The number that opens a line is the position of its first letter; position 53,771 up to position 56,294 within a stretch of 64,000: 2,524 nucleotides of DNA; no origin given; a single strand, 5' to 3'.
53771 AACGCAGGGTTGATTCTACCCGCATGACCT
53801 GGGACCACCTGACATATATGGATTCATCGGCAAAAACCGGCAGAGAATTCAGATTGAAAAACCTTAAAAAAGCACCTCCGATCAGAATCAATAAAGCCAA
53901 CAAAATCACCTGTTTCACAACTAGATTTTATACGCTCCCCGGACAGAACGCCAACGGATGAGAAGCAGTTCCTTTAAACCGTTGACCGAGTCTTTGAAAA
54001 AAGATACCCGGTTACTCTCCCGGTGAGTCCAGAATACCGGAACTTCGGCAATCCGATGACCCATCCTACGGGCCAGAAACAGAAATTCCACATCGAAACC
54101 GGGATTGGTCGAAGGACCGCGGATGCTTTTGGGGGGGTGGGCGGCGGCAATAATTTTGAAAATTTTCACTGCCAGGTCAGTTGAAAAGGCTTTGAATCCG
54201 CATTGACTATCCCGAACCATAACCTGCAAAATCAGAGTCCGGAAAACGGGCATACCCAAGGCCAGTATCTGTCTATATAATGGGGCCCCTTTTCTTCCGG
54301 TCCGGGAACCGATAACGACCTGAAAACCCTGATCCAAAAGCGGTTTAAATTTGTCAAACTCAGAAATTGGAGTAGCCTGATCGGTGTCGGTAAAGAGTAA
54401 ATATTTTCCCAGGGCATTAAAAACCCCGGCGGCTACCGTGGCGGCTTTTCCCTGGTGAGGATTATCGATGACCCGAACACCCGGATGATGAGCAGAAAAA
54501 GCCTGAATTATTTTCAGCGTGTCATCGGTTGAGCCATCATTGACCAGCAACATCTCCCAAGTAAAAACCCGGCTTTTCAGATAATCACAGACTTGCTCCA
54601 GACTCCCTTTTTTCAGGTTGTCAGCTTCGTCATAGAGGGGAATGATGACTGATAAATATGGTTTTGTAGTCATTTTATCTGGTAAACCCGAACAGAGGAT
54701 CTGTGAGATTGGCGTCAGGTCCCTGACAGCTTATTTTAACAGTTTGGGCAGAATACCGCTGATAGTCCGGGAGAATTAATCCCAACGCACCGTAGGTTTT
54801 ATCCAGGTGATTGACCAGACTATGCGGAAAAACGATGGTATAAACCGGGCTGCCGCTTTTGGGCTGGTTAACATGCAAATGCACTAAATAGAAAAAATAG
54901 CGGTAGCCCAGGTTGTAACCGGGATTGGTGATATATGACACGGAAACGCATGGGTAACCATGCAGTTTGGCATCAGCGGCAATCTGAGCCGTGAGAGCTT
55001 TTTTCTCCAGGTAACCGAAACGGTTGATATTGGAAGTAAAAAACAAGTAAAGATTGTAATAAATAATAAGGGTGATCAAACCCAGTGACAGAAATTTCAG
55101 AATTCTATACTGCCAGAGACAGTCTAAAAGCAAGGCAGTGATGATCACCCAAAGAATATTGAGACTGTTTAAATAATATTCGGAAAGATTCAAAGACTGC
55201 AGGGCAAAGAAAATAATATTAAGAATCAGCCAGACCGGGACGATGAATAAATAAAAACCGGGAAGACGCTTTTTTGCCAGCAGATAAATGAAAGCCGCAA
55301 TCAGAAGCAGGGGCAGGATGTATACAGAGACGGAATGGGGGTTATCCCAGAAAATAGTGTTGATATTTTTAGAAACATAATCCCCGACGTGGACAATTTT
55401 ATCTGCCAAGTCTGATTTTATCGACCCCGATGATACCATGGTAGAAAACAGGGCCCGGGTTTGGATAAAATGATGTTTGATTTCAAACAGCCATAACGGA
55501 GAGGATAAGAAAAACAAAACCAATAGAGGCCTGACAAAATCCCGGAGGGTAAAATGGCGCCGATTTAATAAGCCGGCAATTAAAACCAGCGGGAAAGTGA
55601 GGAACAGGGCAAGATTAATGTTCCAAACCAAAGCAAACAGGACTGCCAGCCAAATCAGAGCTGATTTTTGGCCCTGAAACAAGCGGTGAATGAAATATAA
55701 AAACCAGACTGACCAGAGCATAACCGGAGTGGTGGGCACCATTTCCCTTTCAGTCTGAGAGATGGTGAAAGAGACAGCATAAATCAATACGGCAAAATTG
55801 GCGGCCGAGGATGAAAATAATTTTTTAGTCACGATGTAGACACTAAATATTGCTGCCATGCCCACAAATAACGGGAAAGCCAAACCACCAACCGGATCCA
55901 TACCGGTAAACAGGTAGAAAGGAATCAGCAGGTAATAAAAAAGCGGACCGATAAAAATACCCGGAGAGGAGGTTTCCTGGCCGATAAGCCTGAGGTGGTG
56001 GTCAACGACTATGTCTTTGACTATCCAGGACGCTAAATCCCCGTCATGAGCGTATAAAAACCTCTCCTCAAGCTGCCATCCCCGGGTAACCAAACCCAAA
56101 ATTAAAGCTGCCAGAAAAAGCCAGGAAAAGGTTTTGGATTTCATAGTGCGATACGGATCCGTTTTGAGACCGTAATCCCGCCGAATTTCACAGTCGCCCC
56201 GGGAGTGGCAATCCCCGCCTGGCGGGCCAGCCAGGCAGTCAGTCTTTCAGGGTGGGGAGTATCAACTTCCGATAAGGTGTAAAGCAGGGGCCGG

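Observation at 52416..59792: Donor-synthase and transferase module: two Dpm1-like GT2 genes bracketing an ArnT-like gene and three tandem 'DQGRDA' GT-C paralogs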

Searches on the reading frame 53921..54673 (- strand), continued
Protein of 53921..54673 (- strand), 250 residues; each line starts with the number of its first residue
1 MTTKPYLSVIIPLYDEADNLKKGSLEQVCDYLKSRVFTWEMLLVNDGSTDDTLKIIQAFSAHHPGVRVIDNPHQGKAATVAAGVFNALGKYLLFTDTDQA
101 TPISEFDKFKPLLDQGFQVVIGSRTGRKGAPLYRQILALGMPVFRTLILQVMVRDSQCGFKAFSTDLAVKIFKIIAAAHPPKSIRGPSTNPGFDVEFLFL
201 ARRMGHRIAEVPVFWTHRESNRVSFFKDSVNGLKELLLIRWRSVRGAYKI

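Call 47: fold_search(model_id=the predicted structure, library=pdb)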
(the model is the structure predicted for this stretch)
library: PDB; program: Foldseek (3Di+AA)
matches with E <= 10: 1482; with E <= 0.001: 448
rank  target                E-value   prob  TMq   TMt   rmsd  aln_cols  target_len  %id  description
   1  9nyc_A                4.7e-16  1.00  0.75  0.60   3.9       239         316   20  Cryo-EM structure of the glycosyltransferase GtrB in the substrate-bound state (released 2025-12-17)
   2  9nyd_C                9.4e-16  1.00  0.72  0.60   3.9       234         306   20  Cryo-EM structure of the glycosyltransferase GtrB in the pre-catalysis and product-bound state (released 2025-12-17)
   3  9nyf_A                1.0e-15  1.00  0.72  0.59   4.7       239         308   20  Cryo-EM structure of the glycosyltransferase GtrB (tetramer volume) (released 2025-12-17)
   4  9nyd_A                8.7e-15  1.00  0.71  0.58   4.1       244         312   20  Cryo-EM structure of the glycosyltransferase GtrB in the pre-catalysis and product-bound state (released 2025-12-17)
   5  9nyd_B                9.2e-15  1.00  0.71  0.59   4.5       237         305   20  Cryo-EM structure of the glycosyltransferase GtrB in the pre-catalysis and product-bound state (released 2025-12-17)
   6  8vxh_A                2.5e-14  1.00  0.72  0.59   4.0       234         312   23  Cryo-EM Structure of the Glycosyltransferase ArnC from Salmonella enterica in the Apo State Determined on Talos Arctic (released 2025-02-05)
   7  9bhc_B                6.7e-14  1.00  0.72  0.60   3.6       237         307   22  Salmonella undecaprenyl-phosphate 4-deoxy-4-formamido-L-arabinose transferase (ArnC) (released 2025-02-12)
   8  9bhc_A                1.3e-13  1.00  0.71  0.59   3.3       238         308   22  Salmonella undecaprenyl-phosphate 4-deoxy-4-formamido-L-arabinose transferase (ArnC) (released 2025-02-12)
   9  5mlz                  1.4e-13  1.00  0.71  0.51   5.1       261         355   22  Dolichyl phosphate mannose synthase in complex with GDP and Mg2+ (released 2017-08-09)
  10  9b77_A                1.9e-13  1.00  0.72  0.58   3.9       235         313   22  Cryo-EM Structure of the Glycosyltransferase ArnC from Salmonella enterica in the Apo State Determined on Krios micros (released 2025-02-05)
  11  9nye_A                3.4e-13  1.00  0.65  0.54   4.8       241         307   19  Cryo-EM structure of the glycosyltransferase GtrB in the apo state (octamer volume) (released 2025-12-17)
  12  5mm1                  4.3e-13  1.00  0.72  0.53   5.0       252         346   23  Dolichyl phosphate mannose synthase in complex with GDP and dolichyl phosphate mannose (released 2017-08-09)
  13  9bhe_A                4.9e-13  1.00  0.71  0.58   3.4       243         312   22  Salmonella undecaprenyl-phosphate 4-deoxy-4-formamido-L-arabinose transferase (ArnC) bound to UDP (released 2025-02-12)
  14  9asc_A                6.2e-13  1.00  0.71  0.57   4.3       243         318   22  Cryo-EM Structure of the Glycosyltransferase ArnC from Salmonella enterica in the UDP-bound State Determined on Talos  (released 2025-02-05)
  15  9hwj_A                7.0e-13  1.00  0.73  0.62   5.0       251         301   20  Structure of Undecaprenyl-phosphate 4-deoxy-4-formamido-L-arabinose transferase embedded in nanodisc (released 2026-01-14)
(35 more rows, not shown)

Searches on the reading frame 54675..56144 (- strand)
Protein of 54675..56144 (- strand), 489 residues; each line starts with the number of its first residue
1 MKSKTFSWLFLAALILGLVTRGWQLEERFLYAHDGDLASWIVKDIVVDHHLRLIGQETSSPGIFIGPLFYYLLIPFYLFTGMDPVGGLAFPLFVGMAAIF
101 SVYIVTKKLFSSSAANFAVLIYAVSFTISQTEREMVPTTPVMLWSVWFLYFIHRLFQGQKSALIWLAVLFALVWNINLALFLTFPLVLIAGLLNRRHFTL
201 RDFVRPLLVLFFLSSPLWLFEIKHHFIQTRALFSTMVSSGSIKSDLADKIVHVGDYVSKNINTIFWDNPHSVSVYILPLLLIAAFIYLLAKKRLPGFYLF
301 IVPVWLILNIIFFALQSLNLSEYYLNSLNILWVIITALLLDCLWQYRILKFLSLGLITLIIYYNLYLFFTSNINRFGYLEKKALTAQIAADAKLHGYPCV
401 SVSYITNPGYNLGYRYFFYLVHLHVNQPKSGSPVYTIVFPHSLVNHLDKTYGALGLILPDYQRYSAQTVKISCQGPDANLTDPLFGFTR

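Call 5: search_protein_families(library=pfam, proteins=[window:54675-56144:-], max_evalue=0.01)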
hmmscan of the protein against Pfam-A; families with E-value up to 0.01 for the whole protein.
window:54675-56144:- (489 aa): 1 family
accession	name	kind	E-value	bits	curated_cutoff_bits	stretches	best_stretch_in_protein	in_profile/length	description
PF13231.12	PMT_2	-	7.8e-07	29.9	26.1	1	67-215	4-155/160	Dolichyl-phosphate-mannose-protein mannosyltransferase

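Call 6: search_protein_families(library=ncbifam, proteins=[window:54675-56144:-], max_evalue=0.01)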
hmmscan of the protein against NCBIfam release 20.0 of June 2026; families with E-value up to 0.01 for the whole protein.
window:54675-56144:- (489 aa): 0 families
